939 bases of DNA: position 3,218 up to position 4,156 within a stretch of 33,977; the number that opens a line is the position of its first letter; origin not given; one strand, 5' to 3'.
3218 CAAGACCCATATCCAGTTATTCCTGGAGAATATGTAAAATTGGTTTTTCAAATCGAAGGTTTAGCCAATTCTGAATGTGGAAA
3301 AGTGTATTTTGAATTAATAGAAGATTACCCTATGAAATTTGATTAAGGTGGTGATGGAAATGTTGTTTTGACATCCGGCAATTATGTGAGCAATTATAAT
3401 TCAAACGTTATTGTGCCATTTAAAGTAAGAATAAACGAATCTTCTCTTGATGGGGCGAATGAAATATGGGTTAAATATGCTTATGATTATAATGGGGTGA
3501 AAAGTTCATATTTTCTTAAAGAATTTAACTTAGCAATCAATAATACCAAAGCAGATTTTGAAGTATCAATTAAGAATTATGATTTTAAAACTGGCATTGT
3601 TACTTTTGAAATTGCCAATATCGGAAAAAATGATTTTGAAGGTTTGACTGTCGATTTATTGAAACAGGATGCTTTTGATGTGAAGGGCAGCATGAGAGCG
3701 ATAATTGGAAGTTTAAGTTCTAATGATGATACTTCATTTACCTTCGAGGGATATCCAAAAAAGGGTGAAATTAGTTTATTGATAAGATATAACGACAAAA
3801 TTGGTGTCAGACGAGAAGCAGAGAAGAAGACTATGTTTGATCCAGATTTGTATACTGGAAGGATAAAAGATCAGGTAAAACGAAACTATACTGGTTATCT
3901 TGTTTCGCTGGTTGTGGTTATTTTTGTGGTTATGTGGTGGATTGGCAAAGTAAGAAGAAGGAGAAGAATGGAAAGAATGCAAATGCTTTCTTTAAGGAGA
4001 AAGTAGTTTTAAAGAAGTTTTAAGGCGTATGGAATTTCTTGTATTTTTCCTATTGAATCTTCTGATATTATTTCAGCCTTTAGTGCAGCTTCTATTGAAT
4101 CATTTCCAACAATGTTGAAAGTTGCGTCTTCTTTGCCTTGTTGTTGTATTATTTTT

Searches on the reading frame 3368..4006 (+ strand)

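Call 29: search_protein_families(library=pfam, max_evalue=0.01, proteins=[window:3368-4006:+])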
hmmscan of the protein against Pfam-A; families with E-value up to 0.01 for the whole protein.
window:3368-4006:+ (212 aa): 1 family
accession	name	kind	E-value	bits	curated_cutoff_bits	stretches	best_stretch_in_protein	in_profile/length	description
PF16825.11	DUF5075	-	0.0034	17.5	22.6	1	106-175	100-163/173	IGP family C-type lectin domain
